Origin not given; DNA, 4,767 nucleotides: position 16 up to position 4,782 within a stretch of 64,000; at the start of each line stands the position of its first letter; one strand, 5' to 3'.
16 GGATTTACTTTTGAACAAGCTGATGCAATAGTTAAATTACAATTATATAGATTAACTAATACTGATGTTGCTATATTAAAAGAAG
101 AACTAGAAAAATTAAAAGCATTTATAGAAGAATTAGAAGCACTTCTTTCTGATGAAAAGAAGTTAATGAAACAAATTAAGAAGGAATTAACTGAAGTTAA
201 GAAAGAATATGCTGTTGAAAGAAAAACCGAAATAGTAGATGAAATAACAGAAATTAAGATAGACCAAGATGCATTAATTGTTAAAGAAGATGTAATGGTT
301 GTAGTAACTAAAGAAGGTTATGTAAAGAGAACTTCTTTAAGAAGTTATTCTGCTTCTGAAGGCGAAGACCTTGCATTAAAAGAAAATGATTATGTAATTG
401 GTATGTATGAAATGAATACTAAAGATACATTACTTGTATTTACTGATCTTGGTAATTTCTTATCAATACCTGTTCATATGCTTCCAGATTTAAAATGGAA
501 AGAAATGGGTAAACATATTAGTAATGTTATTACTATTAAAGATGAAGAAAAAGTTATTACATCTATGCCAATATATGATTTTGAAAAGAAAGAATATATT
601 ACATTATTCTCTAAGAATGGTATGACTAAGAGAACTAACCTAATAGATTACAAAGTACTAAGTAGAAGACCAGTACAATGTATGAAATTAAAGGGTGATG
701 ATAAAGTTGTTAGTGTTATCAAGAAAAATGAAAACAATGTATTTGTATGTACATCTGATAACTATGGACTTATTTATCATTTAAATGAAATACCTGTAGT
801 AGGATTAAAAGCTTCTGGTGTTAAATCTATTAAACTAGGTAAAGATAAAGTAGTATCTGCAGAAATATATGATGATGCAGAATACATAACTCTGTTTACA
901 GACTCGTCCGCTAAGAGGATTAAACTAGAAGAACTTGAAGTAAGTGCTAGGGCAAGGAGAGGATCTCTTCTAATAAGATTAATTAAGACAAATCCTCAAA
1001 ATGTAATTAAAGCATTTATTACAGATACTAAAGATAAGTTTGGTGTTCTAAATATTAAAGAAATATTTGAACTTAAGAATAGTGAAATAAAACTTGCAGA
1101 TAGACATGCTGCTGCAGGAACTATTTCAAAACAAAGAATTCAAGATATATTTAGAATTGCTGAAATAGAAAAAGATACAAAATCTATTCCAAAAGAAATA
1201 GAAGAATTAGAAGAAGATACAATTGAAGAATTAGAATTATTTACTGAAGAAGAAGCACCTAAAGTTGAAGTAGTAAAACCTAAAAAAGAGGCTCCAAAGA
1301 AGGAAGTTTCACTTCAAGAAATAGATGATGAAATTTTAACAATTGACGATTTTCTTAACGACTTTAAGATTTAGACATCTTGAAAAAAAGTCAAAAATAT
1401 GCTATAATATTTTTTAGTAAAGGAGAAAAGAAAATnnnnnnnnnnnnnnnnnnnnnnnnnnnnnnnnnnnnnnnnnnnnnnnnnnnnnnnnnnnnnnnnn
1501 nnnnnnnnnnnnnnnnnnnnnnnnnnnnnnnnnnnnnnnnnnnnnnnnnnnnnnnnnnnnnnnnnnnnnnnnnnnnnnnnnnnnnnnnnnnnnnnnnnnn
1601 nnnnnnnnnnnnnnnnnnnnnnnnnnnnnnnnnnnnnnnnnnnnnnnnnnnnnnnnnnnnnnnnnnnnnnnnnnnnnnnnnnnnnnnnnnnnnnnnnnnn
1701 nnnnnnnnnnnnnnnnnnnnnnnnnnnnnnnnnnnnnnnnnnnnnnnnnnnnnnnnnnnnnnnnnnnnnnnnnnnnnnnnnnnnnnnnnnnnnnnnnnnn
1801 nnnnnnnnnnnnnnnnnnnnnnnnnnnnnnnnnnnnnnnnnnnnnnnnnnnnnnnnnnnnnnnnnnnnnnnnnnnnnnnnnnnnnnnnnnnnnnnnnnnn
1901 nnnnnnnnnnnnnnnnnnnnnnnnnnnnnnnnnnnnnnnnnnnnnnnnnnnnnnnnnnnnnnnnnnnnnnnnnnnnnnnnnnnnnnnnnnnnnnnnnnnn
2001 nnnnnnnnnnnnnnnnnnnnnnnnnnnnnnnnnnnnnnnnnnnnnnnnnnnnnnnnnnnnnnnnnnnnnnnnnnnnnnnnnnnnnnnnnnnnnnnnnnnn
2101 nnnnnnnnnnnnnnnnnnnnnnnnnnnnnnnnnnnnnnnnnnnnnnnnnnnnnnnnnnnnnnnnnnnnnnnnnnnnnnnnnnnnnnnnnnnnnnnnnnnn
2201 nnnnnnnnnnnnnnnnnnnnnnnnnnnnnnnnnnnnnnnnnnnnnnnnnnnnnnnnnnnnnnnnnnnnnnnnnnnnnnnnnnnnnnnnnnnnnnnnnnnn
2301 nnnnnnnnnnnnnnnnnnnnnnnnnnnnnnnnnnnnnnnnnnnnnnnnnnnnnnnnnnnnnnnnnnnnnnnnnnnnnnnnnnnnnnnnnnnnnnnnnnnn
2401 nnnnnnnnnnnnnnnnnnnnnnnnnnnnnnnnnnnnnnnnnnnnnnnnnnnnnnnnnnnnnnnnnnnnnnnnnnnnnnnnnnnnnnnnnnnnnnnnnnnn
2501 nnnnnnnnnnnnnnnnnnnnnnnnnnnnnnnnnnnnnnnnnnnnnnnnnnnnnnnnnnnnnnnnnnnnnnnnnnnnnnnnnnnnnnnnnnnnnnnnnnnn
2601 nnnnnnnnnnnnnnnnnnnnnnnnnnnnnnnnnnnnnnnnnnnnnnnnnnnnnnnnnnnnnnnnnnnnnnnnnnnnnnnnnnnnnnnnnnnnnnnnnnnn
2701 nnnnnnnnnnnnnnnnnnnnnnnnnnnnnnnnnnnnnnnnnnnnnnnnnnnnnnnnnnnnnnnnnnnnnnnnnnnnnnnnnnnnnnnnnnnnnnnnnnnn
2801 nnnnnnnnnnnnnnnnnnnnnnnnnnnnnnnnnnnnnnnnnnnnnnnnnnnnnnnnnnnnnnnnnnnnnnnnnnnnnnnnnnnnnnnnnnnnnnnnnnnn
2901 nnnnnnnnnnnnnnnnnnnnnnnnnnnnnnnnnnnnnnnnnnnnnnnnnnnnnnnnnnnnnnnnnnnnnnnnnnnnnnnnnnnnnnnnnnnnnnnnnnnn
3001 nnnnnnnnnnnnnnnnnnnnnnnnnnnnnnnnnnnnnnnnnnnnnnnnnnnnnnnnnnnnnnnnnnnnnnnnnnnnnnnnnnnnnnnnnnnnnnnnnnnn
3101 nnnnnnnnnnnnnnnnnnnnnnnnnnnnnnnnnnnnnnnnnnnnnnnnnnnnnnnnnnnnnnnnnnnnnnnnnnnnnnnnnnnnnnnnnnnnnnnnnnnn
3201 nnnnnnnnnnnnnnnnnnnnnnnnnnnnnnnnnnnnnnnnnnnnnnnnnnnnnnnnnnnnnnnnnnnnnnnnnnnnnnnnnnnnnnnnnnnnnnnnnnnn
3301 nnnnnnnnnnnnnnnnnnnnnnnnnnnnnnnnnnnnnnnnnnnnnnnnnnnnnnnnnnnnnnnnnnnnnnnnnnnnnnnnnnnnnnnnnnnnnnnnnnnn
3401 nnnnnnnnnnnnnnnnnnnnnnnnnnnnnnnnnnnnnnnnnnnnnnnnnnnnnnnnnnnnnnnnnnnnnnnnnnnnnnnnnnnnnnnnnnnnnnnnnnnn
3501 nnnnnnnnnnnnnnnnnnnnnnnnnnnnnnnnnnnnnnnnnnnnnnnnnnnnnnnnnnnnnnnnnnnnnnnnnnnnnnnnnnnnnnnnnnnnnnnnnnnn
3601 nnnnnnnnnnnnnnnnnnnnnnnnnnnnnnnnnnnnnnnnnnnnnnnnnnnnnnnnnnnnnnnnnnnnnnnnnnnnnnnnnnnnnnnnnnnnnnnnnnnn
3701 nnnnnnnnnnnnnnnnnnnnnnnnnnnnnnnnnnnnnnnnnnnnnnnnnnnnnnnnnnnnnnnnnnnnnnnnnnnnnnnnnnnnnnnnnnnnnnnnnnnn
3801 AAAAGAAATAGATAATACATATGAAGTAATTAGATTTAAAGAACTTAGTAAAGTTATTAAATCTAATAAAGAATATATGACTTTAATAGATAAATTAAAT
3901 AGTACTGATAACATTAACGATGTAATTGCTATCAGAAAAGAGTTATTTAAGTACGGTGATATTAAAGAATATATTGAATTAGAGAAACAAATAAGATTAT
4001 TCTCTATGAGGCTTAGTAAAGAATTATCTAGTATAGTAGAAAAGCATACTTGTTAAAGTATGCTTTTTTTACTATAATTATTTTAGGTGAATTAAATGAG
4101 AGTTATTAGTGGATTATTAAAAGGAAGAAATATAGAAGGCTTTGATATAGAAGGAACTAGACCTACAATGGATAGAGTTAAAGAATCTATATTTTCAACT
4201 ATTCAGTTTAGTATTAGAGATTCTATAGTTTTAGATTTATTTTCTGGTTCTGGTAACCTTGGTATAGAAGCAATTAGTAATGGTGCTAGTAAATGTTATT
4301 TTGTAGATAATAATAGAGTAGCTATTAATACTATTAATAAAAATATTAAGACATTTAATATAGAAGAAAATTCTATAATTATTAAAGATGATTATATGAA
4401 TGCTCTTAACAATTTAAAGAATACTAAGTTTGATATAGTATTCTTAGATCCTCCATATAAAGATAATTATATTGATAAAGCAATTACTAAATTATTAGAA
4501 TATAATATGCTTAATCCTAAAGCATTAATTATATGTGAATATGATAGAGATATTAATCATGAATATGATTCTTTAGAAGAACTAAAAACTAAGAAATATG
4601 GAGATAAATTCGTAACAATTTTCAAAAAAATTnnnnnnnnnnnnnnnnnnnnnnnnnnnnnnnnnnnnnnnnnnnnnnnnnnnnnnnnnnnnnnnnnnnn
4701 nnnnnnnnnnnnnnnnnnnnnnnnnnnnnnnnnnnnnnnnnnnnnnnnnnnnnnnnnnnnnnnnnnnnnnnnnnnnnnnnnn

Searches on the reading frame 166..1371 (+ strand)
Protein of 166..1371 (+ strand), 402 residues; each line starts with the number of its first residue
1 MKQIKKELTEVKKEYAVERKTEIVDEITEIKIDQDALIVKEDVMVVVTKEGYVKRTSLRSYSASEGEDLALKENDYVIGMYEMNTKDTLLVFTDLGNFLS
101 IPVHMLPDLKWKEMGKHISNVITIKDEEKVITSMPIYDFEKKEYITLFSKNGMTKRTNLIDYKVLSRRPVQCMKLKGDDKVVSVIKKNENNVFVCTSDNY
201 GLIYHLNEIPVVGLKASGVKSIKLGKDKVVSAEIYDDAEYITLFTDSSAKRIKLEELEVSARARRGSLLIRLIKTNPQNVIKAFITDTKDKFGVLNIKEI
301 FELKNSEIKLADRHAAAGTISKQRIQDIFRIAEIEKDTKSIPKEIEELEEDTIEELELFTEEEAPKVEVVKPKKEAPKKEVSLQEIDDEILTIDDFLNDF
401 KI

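Call 4: search_protein_families(library=pfam, proteins=[window:166-1371:+], max_evalue=0.01)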
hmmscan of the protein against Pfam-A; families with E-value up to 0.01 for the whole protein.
window:166-1371:+ (402 aa): 1 family
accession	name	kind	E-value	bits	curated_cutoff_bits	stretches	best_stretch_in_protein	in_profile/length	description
PF03989.18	DNA_gyraseA_C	-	1.2e-28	98.7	27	3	143-185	1-45/48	DNA gyrase C-terminal domain, beta-propeller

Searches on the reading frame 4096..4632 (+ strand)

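Call 4: search_protein_families(library=pfam, proteins=[window:4096-4632:+], max_evalue=0.01)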
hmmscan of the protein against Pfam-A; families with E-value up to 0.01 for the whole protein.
window:4096-4632:+ (179 aa): 15 families
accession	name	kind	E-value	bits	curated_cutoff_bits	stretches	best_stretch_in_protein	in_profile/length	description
PF03602.21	Cons_hypoth95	-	4.2e-55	186.7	24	1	1-176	1-181/182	Conserved hypothetical protein 95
PF05175.20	MTS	-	1e-08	35.4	23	1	35-125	26-112/170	Methyltransferase small domain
PF09445.16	Methyltransf_15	-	2.3e-08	34.2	22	1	44-121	3-81/165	RNA cap guanine-N2 methyltransferase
PF06325.19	PrmA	-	3.8e-07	30.3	22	1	41-116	161-231/296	Ribosomal protein L11 methyltransferase (PrmA)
PF02475.24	TRM5-TYW2_MTfase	-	7.5e-07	29.7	28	1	41-135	36-129/164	TRM5/TYW2 methyltransferase domain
PF13847.12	Methyltransf_31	-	3e-06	27.4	27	1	44-155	6-114/145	Methyltransferase domain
PF02005.22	TRM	-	1.2e-05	25.1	27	1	43-133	51-143/376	N2,N2-dimethylguanosine tRNA methyltransferase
PF10672.15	Methyltrans_SAM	-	0.00051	19.8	27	1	41-121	123-205/286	S-adenosylmethionine-dependent methyltransferase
PF13649.12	Methyltransf_25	-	0.00081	20.5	27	1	45-117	1-70/97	Methyltransferase domain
PF13578.12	Methyltransf_24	-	0.0024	19.2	26.3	1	61-146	20-101/105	Methyltransferase domain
PF10294.15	Methyltransf_16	-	0.0024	18.1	21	1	40-157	45-165/174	Lysine methyltransferase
PF02384.22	N6_Mtase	-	0.004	16.9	20.4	1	42-132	47-146/311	N-6 DNA Methylase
PF02086.21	MethyltransfD12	-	0.0043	17.3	22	0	30-105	6-74/253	D12 class N6 adenine-specific DNA methyltransferase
PF01170.24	UPF0020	-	0.0053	16.9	22.3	0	58-124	45-134/197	RMKL-like, methyltransferase domain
PF01189.24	Methyltr_RsmB-F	-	0.0096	16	27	0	59-120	28-88/199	16S rRNA methyltransferase RsmB/F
